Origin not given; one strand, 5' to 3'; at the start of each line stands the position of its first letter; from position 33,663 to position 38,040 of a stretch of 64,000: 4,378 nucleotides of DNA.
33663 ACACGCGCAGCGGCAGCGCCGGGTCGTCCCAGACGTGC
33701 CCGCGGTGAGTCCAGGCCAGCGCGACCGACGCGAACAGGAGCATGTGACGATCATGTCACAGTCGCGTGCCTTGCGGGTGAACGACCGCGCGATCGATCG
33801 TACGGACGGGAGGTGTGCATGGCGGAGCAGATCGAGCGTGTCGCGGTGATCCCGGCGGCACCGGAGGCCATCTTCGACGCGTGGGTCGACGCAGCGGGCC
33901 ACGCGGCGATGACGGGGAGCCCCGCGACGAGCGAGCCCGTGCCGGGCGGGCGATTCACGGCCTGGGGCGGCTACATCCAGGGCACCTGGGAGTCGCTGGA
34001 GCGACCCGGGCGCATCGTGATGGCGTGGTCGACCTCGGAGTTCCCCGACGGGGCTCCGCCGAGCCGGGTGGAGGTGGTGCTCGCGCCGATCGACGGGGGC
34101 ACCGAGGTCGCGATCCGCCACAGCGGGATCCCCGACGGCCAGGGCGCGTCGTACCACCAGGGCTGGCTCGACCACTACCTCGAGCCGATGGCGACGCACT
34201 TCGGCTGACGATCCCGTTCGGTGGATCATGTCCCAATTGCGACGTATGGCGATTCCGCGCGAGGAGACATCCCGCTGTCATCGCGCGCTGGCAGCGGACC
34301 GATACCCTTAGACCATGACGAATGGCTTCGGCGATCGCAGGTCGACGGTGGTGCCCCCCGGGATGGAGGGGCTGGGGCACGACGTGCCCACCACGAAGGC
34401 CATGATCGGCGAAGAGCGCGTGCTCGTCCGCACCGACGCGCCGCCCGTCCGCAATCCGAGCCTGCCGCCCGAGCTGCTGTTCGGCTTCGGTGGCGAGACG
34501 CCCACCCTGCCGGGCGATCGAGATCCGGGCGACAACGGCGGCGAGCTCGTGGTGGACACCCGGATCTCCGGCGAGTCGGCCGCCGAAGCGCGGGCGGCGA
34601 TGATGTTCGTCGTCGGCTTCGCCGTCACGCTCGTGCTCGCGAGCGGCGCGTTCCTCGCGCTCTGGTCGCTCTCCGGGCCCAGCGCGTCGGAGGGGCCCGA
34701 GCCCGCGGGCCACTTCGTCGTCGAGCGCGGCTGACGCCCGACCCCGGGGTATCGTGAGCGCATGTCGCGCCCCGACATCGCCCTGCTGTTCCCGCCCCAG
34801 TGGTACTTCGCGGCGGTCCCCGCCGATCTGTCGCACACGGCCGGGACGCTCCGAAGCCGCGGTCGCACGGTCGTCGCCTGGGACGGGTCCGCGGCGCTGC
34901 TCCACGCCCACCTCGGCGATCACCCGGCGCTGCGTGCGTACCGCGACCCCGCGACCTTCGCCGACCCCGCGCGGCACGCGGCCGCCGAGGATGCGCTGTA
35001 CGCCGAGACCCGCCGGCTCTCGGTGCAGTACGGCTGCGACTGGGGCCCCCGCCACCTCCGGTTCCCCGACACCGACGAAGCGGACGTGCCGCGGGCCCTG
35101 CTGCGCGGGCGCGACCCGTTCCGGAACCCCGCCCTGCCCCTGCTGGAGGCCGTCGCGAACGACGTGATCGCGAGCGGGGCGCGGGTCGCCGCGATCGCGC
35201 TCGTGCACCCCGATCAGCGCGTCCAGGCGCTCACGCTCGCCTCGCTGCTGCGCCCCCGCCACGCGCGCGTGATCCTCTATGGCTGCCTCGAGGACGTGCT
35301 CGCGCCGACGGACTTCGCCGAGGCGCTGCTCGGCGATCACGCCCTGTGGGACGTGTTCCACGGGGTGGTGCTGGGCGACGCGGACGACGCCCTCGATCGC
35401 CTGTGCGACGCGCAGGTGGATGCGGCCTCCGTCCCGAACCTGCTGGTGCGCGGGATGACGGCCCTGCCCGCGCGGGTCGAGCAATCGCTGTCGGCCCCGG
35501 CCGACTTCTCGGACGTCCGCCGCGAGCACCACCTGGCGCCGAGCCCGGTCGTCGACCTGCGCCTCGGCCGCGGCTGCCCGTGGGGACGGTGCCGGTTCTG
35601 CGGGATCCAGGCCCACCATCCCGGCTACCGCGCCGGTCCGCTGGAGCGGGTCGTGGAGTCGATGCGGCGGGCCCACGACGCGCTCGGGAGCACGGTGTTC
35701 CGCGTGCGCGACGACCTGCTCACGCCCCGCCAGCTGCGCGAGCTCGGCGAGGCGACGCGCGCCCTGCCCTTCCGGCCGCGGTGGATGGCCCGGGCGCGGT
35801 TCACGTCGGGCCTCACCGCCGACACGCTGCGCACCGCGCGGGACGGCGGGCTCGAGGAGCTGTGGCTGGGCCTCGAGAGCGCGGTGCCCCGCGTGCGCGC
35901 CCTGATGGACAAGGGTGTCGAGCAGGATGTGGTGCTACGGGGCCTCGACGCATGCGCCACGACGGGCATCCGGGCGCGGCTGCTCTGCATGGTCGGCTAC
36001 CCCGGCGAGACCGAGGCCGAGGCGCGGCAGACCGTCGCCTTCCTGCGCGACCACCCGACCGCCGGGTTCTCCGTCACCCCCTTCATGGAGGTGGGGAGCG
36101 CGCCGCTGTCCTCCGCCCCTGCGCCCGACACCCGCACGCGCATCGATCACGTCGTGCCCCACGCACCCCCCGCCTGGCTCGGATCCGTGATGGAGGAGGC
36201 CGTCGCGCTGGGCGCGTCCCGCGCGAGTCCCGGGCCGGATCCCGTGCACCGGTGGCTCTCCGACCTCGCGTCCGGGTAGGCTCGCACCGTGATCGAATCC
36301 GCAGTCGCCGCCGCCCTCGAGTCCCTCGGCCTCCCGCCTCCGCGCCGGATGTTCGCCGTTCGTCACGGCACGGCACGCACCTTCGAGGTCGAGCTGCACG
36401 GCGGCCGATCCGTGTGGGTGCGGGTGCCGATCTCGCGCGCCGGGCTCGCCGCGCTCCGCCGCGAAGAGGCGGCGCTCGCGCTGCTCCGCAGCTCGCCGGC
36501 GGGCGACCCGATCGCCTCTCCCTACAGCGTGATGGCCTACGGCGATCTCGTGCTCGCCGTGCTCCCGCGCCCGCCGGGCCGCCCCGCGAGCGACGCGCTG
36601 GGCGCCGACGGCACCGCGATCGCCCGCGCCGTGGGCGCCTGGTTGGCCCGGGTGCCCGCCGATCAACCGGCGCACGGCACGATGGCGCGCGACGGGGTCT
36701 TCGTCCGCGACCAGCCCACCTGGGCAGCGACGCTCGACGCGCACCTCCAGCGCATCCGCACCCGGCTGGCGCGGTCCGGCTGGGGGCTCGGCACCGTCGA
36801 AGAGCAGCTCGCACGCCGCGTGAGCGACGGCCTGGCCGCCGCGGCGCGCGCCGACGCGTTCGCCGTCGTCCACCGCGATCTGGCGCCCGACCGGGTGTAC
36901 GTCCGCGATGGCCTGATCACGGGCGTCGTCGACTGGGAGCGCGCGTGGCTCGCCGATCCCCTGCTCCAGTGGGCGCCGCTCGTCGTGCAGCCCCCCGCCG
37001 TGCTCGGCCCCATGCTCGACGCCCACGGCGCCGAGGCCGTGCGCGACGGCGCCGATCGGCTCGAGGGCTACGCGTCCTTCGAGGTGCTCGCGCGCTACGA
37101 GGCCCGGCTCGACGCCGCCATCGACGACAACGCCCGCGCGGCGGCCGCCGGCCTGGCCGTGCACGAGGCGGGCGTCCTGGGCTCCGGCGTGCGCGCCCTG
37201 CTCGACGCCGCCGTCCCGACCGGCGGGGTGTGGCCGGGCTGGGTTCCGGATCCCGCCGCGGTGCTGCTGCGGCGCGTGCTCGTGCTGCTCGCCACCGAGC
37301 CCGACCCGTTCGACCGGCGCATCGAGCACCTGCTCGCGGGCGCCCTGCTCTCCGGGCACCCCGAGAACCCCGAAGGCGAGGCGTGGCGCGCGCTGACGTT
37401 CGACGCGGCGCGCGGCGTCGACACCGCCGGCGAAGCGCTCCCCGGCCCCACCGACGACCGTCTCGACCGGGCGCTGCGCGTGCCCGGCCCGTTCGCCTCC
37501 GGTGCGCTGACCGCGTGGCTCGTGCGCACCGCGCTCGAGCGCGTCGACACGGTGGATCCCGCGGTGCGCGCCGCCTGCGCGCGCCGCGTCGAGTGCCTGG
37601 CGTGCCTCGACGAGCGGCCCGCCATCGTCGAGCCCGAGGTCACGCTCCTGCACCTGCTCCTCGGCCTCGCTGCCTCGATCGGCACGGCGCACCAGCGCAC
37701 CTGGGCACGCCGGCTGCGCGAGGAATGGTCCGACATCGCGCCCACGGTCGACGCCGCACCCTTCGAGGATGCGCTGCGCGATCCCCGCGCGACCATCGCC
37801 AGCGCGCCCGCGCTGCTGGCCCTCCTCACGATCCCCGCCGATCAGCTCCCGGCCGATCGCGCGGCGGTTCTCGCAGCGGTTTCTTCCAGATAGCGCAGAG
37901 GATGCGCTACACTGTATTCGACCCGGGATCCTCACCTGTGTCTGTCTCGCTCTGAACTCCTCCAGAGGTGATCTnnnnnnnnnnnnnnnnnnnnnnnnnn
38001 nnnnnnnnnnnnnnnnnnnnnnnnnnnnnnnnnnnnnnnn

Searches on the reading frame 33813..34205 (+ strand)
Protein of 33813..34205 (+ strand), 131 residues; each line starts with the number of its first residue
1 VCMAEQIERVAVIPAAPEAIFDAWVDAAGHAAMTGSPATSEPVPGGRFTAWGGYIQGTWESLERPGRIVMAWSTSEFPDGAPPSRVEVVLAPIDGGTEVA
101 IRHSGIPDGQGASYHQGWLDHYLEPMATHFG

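Call 16: search_protein_families(library=pfam, proteins=[window:33813-34205:+], max_evalue=0.01)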
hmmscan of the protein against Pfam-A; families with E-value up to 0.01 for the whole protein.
window:33813-34205:+ (131 aa): 1 family
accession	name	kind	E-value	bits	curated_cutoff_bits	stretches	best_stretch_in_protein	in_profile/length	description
PF08327.17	AHSA1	-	2.9e-16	60.3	22.1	1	15-128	2-122/125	Activator of Hsp90 ATPase homolog 1-like protein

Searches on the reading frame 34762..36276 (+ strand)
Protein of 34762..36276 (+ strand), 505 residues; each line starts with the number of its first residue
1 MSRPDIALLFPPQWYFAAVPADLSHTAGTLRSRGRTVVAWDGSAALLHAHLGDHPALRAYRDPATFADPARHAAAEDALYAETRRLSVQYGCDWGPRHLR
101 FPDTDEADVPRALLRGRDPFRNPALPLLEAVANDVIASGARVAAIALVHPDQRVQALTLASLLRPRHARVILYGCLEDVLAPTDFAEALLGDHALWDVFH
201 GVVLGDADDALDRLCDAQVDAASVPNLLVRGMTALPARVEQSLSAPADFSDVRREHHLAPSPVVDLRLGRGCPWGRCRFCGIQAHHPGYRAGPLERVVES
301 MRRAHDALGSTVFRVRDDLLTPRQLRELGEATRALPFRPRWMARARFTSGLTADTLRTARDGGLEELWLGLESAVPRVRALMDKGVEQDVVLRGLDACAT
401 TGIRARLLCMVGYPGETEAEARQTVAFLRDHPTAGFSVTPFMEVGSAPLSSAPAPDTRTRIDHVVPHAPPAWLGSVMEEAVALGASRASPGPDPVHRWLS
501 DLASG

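Call 16: search_protein_families(library=pfam, proteins=[window:34762-36276:+], max_evalue=0.01)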
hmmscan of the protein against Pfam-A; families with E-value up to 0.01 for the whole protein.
window:34762-36276:+ (505 aa): 1 family
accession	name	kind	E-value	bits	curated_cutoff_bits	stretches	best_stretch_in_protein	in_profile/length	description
PF04055.27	Radical_SAM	-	2.9e-12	47.5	29.5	1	268-428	3-166/166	Radical SAM superfamily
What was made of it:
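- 34762..36279 (+): 505-aa class-B (B12-binding-type) radical SAM enzyme, first gene of the same-strand run. PF04055 (call 16).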

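Call 21: search_protein_families(library=ncbifam, proteins=[window:34762-36276:+], max_evalue=0.01)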
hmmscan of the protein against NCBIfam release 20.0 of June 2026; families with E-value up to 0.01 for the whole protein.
window:34762-36276:+ (505 aa): 11 families
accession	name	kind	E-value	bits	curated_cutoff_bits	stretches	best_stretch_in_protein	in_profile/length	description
TIGR04479.1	bcpD_PhpK_rSAM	subfamily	1.2e-17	63.5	600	1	260-433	238-411/504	PhpK family radical SAM P-methyltransferase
NF050148.1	rSAM_ApyD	equivalog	7.5e-16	57.6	750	1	267-428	203-363/645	RiPP biosynthesis radical SAM protein ApyD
TIGR03975.1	rSAM_ocin_1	subfamily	4.8e-14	51.8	281.85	1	126-429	115-428/606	RiPP maturation radical SAM C-methyltransferase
TIGR03471.1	HpnJ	equivalog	2.8e-12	46.3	577.6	1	261-429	195-363/472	hopanoid biosynthesis associated radical SAM protein HpnJ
TIGR04013.1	B12_SAM_MJ_1487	hypoth_equivalog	1.9e-09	36.9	251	2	199-307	92-195/382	TIGR04013 family B12-binding domain/radical SAM domain-containing protein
TIGR04014.1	B12_SAM_MJ_0865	equivalog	1.7e-08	33.7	360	1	367-430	272-335/434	methyl-coenzyme M reductase glutamine C-methyltransferase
TIGR04072.2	rSAM_ladder_B12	equivalog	1.2e-07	30.7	360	1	203-428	125-346/443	lipid biosynthesis B12-binding/radical SAM protein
NF038361.1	rSAM_Sden_1168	equivalog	1.7e-06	26.9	575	1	263-435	282-455/560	Sden_1168 family B12-binding radical SAM P-methyltransferase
NF033070.1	rSAM_AprD4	equivalog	9.5e-06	24.7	500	1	269-429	202-364/456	AprD4 family radical SAM diol-dehydratase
TIGR02026.1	BchE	equivalog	0.00011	21.2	481.35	1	264-375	195-309/497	magnesium-protoporphyrin IX monomethyl ester anaerobic oxidative cyclase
TIGR04367.1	HpnR_B12_rSAM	equivalog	0.0002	20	650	1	201-404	117-326/490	hopanoid C-3 methylase HpnR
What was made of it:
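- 34762..36279 (+): Weak NCBIfam hits to PhpK, ApyD, rSAM_ocin_1, HpnJ and other class-B families, all far below their cut-offs (call 21).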

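Call 68: search_protein_families(library=padloc, proteins=[window:34762-36276:+], max_evalue=0.01)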
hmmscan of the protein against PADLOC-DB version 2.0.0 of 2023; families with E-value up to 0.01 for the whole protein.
window:34762-36276:+ (505 aa): 0 families

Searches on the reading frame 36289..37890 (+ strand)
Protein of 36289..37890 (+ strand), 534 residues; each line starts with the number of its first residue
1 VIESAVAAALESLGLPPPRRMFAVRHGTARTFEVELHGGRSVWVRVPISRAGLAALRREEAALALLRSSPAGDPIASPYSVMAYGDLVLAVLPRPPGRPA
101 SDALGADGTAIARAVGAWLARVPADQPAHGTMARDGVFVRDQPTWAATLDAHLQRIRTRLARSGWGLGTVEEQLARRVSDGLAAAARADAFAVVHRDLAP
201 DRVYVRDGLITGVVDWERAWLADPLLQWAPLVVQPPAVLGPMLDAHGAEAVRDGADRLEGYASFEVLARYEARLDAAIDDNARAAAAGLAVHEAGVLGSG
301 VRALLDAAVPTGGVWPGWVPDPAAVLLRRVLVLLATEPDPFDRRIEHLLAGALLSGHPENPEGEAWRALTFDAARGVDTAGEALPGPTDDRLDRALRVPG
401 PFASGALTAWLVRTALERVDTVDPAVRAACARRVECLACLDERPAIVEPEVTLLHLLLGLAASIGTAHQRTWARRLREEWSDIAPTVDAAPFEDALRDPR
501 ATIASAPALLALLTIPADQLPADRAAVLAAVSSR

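Call 16: search_protein_families(library=pfam, proteins=[window:36289-37890:+], max_evalue=0.01)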
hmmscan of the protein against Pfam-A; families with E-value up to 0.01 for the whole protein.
window:36289-37890:+ (534 aa): 0 families

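Call 21: search_protein_families(library=ncbifam, proteins=[window:36289-37890:+], max_evalue=0.01)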
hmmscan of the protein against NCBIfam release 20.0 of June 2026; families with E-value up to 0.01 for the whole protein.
window:36289-37890:+ (534 aa): 1 family
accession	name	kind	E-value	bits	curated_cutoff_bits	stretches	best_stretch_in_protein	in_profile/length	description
NF047741.1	antiphage_MADS6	equivalog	0.0012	17.4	460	1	171-223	299-350/612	methylation-associated defense system protein kinase MAD6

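Call 48: search_solved_structures(query=window:36289-37890:+, max_evalue=1)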
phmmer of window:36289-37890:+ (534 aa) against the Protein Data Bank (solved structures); distinct sequences matched with E-value up to 1: 7.
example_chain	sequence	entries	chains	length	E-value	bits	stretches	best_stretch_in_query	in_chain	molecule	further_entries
3w0m_A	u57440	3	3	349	0.0022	20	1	190-313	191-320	Hygromycin-B 4-O-kinase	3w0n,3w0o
3w0q_A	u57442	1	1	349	0.0034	19.4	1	190-313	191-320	Hygromycin-B 4-O-kinase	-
3w0r_A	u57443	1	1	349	0.0065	18.5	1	190-313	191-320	Hygromycin-B 4-O-kinase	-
3w0p_A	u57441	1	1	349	0.027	16.4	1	191-313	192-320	Hygromycin-B 4-O-kinase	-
8ixi_A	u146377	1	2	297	0.051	15.5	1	172-230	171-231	Macrolide 2'-phosphotransferase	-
7w15_B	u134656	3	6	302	0.052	15.5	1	172-230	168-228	Macrolide 2'-phosphotransferase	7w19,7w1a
3w0s_A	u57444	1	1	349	0.25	13.2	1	190-312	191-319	Hygromycin-B 4-O-kinase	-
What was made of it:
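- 36289..37893 (+): 534-aa kinase-like protein (APH / aminoglycoside-phosphotransferase fold), immediately upstream of BIG on the same strand. Weak PDB matches to hygromycin and macrolide phosphotransferases (call 48).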

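Call 61: search_protein_families(library=pfam, proteins=[window:36289-37890:+], max_evalue=10)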
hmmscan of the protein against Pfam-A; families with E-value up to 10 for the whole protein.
window:36289-37890:+ (534 aa): 0 families

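Call 68: search_protein_families(library=padloc, proteins=[window:36289-37890:+], max_evalue=0.01)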
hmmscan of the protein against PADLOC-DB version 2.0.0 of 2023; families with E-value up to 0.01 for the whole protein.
window:36289-37890:+ (534 aa): 0 families
